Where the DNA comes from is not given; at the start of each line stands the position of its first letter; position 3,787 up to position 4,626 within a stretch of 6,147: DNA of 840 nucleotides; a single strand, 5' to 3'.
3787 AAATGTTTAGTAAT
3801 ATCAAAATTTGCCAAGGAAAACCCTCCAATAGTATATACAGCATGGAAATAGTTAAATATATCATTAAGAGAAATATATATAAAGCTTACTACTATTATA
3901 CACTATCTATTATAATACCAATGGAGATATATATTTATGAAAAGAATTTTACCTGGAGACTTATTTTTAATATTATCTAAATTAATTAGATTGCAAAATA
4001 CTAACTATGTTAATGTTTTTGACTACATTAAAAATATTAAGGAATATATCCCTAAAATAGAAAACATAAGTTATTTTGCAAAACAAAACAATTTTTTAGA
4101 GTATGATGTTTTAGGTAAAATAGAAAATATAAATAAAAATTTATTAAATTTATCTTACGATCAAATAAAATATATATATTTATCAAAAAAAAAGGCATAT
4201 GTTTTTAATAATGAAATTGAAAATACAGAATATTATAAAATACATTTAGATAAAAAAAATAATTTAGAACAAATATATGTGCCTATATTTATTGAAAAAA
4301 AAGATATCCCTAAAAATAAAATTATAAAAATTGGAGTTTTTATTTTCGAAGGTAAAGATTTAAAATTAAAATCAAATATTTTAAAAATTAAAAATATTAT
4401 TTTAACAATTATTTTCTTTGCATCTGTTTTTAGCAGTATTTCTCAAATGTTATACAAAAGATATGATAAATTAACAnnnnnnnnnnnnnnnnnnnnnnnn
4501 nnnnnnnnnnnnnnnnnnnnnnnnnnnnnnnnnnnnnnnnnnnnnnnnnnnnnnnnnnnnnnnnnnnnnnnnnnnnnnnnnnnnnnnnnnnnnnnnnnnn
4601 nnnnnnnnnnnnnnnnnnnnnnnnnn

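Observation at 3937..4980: Bacterial-type GGDEF diguanylate cyclase embedded between the archaeal RNA polymerase operon and archaeal-type TrpRS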

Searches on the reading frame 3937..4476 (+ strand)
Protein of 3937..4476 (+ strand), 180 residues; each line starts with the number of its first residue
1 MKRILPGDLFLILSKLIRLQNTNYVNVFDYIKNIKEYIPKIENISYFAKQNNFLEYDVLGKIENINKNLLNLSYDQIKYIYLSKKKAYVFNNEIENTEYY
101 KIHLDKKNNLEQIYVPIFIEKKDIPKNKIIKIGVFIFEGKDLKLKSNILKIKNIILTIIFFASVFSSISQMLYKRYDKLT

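Call 25: search_solved_structures(query=A2, max_evalue=10)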
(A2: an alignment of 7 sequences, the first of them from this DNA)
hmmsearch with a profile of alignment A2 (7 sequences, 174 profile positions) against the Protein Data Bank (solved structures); distinct sequences matched with E-value up to 10: 3.
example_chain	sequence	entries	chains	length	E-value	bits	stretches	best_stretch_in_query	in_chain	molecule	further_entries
6hk8_A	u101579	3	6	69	0.064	16.3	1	5-54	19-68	Testis-expressed protein 12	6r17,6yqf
1gtu_A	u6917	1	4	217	1.2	12.2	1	71-133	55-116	GLUTATHIONE S-TRANSFERASE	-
1xw6_A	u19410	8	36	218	1.2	12.2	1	71-133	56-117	Glutathione S-transferase Mu 1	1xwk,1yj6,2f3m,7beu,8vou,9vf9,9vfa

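Call 34: find_related_loci(query=A3, collection=genome_contigs, flank=10000)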
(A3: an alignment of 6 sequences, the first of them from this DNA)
Query A3 (180 aa) in genome_contigs; peptide patterns used: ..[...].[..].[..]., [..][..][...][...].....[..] (x = any residue, [..] = any of these).
61 stretches matched a pattern; 3 encode a relative of the query (tblastn E <= 1e-3); 3 distinct loci.
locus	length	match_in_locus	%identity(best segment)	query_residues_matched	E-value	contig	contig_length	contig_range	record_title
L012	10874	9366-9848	38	18-180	2e-31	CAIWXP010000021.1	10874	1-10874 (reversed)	MAG: Candidatus Diapherotrites archaeon isolate AlinenLipids_bin-4341 genome assembly, contig: bin-4341:021_195, whole g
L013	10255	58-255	52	112-180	1e-16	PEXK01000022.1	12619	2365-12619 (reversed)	MAG: Candidatus Diapherotrites archaeon CG08_land_8_20_14_0_20_30_16 CG08_land_8_20_14_0.20_scaffold_4003_c, whole genom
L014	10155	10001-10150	42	18-66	3e-7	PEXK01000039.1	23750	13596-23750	MAG: Candidatus Diapherotrites archaeon CG08_land_8_20_14_0_20_30_16 CG08_land_8_20_14_0.20_scaffold_708_c, whole genome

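Call 36: search_protein_representatives(alignment_id=A2)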
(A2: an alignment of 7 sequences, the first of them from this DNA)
Query: 7 sequences, 174 profile positions. Proteins with E-value up to 0.001 (for the whole library): 9; up to 1e-10: 5; up to 1e-30: 2. The best 9 are listed.
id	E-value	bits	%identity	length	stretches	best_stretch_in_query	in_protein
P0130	2.0e-60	219.9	-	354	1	1-174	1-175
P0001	2.1e-59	216.5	-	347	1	6-174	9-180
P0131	1.9e-23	99.5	-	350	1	6-172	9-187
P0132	1.0e-20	90.6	-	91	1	78-160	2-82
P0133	8.0e-17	77.9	-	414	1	8-174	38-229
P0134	5.8e-07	45.8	-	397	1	6-174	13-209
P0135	1.7e-04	37.8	-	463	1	73-174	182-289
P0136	4.9e-04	36.3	-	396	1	22-172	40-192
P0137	6.3e-04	35.9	-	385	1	71-174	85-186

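Call 39: find_encoding_contigs(protein=P0133, flank=10000, max_places=3)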
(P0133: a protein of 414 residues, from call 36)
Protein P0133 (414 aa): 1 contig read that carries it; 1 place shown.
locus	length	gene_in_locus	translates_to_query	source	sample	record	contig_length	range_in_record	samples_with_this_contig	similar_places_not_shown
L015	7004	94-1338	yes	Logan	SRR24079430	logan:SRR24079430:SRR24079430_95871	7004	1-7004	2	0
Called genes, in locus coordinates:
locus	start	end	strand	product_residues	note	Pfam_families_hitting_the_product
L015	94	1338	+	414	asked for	PF00990:GGDEF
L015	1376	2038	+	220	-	-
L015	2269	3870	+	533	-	PF06418:CTP_synth_N, PF00117:GATase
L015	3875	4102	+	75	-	-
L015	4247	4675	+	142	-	PF07885:Ion_trans_2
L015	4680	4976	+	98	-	-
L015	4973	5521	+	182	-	PF00561:Abhydrolase_1 (weak), PF06821:Ser_hydrolase, PF12697:Abhydrolase_6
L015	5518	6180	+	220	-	PF02811:PHP (weak), PF13263:PHP_C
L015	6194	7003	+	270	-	?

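Call 40: find_encoding_contigs(protein=P0134, flank=10000, max_places=3)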
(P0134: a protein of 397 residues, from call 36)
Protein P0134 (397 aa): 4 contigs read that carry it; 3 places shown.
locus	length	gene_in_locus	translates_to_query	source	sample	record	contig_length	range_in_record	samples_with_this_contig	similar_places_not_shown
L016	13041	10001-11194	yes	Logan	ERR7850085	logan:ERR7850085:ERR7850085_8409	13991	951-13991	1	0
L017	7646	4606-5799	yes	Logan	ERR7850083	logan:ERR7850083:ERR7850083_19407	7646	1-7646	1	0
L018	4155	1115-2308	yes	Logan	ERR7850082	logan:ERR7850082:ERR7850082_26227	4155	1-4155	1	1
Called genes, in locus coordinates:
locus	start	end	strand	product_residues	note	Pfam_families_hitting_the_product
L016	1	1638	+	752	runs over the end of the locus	-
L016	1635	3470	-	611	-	-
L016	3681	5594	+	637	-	PF02518:HATPase_c, PF00204:DNA_gyraseB, PF01751:Toprim, PF00986:DNA_gyraseB_C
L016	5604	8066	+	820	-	PF00521:DNA_topoisoIV, PF03989:DNA_gyraseA_C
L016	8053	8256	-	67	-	-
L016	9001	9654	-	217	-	PF00121:TIM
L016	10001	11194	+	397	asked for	PF00990:GGDEF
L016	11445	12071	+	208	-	-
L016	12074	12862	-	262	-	PF11345:DUF3147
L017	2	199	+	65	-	?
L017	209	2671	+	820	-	PF00521:DNA_topoisoIV, PF03989:DNA_gyraseA_C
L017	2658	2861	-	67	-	-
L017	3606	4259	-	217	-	PF00121:TIM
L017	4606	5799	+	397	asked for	PF00990:GGDEF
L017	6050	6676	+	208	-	-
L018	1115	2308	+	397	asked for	PF00990:GGDEF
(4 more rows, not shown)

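Call 48: predict_structure(alignment_id=A4)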
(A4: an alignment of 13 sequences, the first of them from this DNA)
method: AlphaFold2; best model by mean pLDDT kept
length: 180 residues; sequences in the alignment: 13
mean_pLDDT: 85.2   pTM: 0.84
mean pLDDT of the five models: 85.2, 84.6, 84.4, 84.2, 84.0
residues with pLDDT >= 90: 87; 70-90: 67; 50-70: 20; < 50: 6
segments of 3 or more residues with pLDDT < 50: 1-3, 178-180
pLDDT, mean of each block of 10 residues (from residue 1): 60 74 75 89 95 93 93 97 95 89 90 94 71 95 79 90 88 66
secondary structure, 60 per line:
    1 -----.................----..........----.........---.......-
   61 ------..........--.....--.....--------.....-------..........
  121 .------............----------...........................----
elements in order: H6-22 H27-36 E41-49 E53-59 H67-76 E79-83 E86-90 E99-103 E111-121 E128-139 H150-176

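Call 53: search_protein_families(library=pfam, proteins=[L016:9001-9654:-, L016:11445-12071:+, L015:1376-2038:+], max_evalue=0.1)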
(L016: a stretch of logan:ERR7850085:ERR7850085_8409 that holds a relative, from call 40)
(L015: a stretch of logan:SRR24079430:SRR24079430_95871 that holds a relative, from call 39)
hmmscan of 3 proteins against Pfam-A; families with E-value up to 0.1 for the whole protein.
L016:9001-9654:- (217 aa): 6 families
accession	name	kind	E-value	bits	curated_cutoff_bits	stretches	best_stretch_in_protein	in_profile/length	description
PF00121.24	TIM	-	7.1e-41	140.8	20.1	1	1-205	2-237/245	Triosephosphate isomerase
PF05690.20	ThiG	-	2.6e-05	24.1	23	1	141-209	155-216/247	Thiazole biosynthesis protein ThiG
PF00977.27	His_biosynth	-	0.0026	17.7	23.6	1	156-205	59-110/228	Histidine biosynthesis protein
PF03060.21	NMO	-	0.02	14.7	28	1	99-202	126-227/331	Nitronate monooxygenase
PF00218.27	IGPS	-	0.031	13.9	27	1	158-213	199-254/254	Indole-3-glycerol phosphate synthase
PF01070.24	FMN_dh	-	0.047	13.1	24.9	1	144-201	242-306/350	FMN-dependent dehydrogenase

L016:11445-12071:+ (208 aa): 0 families

L015:1376-2038:+ (220 aa): 0 families

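Call 62: find_encoding_contigs(protein=P0136, flank=10000, max_places=1)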
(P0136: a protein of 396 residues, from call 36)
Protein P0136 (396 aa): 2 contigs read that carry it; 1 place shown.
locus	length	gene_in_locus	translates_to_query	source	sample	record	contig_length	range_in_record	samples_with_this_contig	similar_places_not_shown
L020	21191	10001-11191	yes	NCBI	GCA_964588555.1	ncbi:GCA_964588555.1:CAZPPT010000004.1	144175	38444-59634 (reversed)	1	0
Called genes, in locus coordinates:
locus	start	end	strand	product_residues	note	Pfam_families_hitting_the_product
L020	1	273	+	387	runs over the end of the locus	-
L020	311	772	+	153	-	PF01381:HTH_3 (weak)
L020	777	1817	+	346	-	PF00752:XPG_N, PF00867:XPG_I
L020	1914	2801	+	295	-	PF01680:SOR_SNZ, PF05690:ThiG (weak)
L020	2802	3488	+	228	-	PF01177:Asp_Glu_race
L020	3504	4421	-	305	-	PF01636:APH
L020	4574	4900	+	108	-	PF03551:PadR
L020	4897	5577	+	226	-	PF02463:SMC_N (weak), PF00005:ABC_tran, PF13304:AAA_21 (faint)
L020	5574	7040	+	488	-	-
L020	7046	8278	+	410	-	PF12704:MacB_PCD, PF02687:FtsX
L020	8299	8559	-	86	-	-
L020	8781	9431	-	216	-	PF00121:TIM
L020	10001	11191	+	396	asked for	PF00990:GGDEF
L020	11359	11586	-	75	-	-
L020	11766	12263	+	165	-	-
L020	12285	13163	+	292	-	PF01916:DS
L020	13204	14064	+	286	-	PF01073:3Beta_HSD, PF01370:Epimerase, PF04321:RmlD_sub_bind, PF07993:NAD_binding_4 (faint), PF16363:GDP_Man_Dehyd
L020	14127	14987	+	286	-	-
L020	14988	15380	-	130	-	PF01850:PIN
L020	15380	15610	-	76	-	PF04014:MazE_antitoxin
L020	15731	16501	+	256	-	PF01884:PcrB, PF00478:IMPDH (faint), PF00977:His_biosynth (weak), PF01180:DHO_dh, PF03060:NMO (weak)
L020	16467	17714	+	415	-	-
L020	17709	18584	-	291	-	PF00389:2-Hacid_dh, PF02826:2-Hacid_dh_C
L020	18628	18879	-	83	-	PF05016:ParE_toxin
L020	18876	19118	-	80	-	PF24434:DUF7557 (weak)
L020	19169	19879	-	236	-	PF01757:Acyl_transf_3 (weak), PF07786:HGSNAT_cat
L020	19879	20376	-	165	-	-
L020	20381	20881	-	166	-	-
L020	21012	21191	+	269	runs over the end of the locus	-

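Call 63: find_encoding_contigs(protein=P0137, flank=10000, max_places=1)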
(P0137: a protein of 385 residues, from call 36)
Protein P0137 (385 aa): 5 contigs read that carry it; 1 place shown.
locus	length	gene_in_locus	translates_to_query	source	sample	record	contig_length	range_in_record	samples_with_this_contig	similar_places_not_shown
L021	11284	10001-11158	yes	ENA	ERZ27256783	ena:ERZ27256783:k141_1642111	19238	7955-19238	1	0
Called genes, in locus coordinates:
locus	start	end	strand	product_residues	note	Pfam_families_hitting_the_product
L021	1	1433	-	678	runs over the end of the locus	PF01751:Toprim, PF01131:Topoisom_bac, PF01396:Zn_ribbon_Top1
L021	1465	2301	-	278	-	-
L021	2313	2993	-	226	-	PF00702:Hydrolase, PF13419:HAD_2, PF13242:Hydrolase_like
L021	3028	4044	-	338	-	-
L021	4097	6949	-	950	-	-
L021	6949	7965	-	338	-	-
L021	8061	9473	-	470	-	PF01336:tRNA_anti-codon, PF00149:Metallophos, PF04042:DNA_pol_E_B, PF12850:Metallophos_2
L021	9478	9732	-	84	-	PF03685:UPF0147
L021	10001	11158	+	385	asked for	PF00990:GGDEF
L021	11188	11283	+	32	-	?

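Call 75: find_homologous_proteins(query=L020:777-1817:+, max_evalue=1e-20)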
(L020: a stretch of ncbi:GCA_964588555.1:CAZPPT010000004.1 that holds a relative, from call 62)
Query L020:777-1817:+ (346 aa): 7989 proteins with E <= 1e-20 among 8000 candidates; the best 120 are listed.
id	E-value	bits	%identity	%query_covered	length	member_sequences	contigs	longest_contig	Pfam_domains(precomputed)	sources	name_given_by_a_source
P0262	3.9e-224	761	100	100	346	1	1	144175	PF00867.24,PF00752.24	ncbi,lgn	-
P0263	3.1e-179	613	79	100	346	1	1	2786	PF00867.24,PF00752.24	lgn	-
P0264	2.3e-159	548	70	100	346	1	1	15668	PF00867.24,PF00752.24,PF01367.26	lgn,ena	-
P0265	9.7e-156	536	71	100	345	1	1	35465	PF00867.24,PF00752.24,PF01367.26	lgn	-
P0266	1.9e-155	535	68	100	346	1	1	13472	PF00867.24,PF00752.24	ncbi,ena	-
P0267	3.4e-154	531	66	100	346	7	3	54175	PF00867.24,PF00752.24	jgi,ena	-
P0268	4.7e-154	530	69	100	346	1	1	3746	PF00867.24,PF00752.24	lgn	-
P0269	7.2e-153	526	69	100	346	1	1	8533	PF00867.24,PF00752.24,PF01367.26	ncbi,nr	ncbi:MAG: flap endonuclease-1 [Candidatus Micrarchaeota archaeon]|nr:flap endonuclease-1 [Candidatus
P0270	9.8e-150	516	66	100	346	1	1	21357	PF00867.24,PF00752.24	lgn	-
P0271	1.3e-149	516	66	100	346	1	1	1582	PF00867.24,PF00752.24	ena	-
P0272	8.6e-149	513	67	100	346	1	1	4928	PF00867.24,PF00752.24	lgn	-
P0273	2.9e-147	508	65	99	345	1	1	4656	PF00867.24,PF00752.24,PF01367.26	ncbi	-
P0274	4.4e-147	507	64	100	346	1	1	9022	PF00867.24,PF00752.24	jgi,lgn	-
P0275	1.4e-145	502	64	100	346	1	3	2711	PF00867.24,PF00752.24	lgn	-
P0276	2.2e-145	502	64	100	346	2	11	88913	PF00867.24,PF00752.24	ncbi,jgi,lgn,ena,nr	ncbi:MAG TPA: flap endonuclease-1 [Candidatus Bilamarchaeaceae archaeon]|nr:flap endonuclease-1 [Can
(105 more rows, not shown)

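Call 76: fold_search(model_id=the predicted structure, library=pdb)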
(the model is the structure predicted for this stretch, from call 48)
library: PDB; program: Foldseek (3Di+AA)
matches with E <= 10: 822; with E <= 0.001: 3
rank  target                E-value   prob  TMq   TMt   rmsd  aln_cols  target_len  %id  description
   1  4bwi_A                7.3e-04  1.00  0.46  0.25   8.4       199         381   10  Structure of the phytochrome Cph2 from Synechocystis sp. PCC6803 (released 2013-10-30)
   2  9iuz_A                8.2e-04  1.00  0.45  0.21   9.1       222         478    6  Constitutively active mutant(Y276H) of Arabidopsis phytochrome B(phyB) in complex with phytochrome-interacting factor  (released 2024-10-02)
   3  4g3k_A                8.7e-04  1.00  0.40  0.44   6.7       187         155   13  Crystal structure of a. aeolicus nlh1 gaf domain in an inactive state (released 2013-05-29)
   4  9irk_C                1.2e-03  0.99  0.42  0.20   9.5       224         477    7  Cryo-EM structure of PhyB(Y276H,1-908)-PIF6beta complex (released 2025-06-04)
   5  8yb4_A                1.2e-03  1.00  0.47  0.21   8.6       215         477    6  Pfr conformer of Arabidopsis thaliana phytochrome B in complex with phytochrome-interacting factor 6 (released 2024-10-02)
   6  8isi_B                1.2e-03  0.99  0.43  0.13   9.8       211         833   10  Photochromobilin-free form of Arabidopsis thaliana phytochrome A - apo-AtphyA (released 2023-08-09)
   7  8isk_B                2.2e-03  1.00  0.45  0.13   9.0       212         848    8  Pr conformer of Zea mays phytochrome A1 - ZmphyA1-Pr (released 2023-08-09)
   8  4g3k_B                2.9e-03  1.00  0.43  0.51   5.8       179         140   15  Crystal structure of a. aeolicus nlh1 gaf domain in an inactive state (released 2013-05-29)
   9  9iuz_B                4.1e-03  0.99  0.48  0.20   9.6       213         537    6  Constitutively active mutant(Y276H) of Arabidopsis phytochrome B(phyB) in complex with phytochrome-interacting factor  (released 2024-10-02)
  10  5hsq                  4.5e-03  1.00  0.51  0.23   6.6       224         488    8  The surface engineered photosensory module (PAS-GAF-PHY) of the bacterial phytochrome Agp1 (AtBphP1) in the Pr form, chr (released 2016-08-03)
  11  9irk_A                4.8e-03  0.99  0.45  0.18  10.1       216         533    6  Cryo-EM structure of PhyB(Y276H,1-908)-PIF6beta complex (released 2025-06-04)
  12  6tl4                  1.1e-02  0.96  0.43  0.20   8.8       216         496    6  Photosensory module (PAS-GAF-PHY) of Glycine max phyB (released 2020-05-06)
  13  8jrc_A                1.8e-02  0.98  0.49  0.50   6.8       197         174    7  Crystal structure of the GAF domain of the transcriptional activator NifA (released 2024-06-19)
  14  8w26                  1.9e-02  0.96  0.46  0.26   6.6       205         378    7  X-ray crystal structure of the GAF-PHY domains of SyB-Cph1 (released 2024-05-22)
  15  5w10_A                1.9e-02  0.96  0.44  0.45   7.6       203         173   13  Lcd1 GAF domain in complex with cAMP ligand (released 2017-06-28)
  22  5w10_B                2.8e-02  0.90  0.42  0.43   7.9       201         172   14  Lcd1 GAF domain in complex with cAMP ligand (released 2017-06-28)
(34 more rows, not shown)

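Call 84: search_protein_families(library=padloc, proteins=[L016:11445-12071:+, L015:1376-2038:+], max_evalue=0.01)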
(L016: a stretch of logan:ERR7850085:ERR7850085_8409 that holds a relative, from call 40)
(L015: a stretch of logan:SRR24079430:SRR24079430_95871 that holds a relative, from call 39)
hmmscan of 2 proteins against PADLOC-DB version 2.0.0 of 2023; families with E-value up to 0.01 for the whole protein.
L016:11445-12071:+ (208 aa): 3 families
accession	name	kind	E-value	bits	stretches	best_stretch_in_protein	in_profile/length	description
PDLC02073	Cas2_II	-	0.0022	16.5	1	158-175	12-29/49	-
PDLC02072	Cas2_II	-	0.0062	14.8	0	157-176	11-30/72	-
PDLC02068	Cas2_II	-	0.0097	13.6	0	157-176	27-46/137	-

L015:1376-2038:+ (220 aa): 0 families
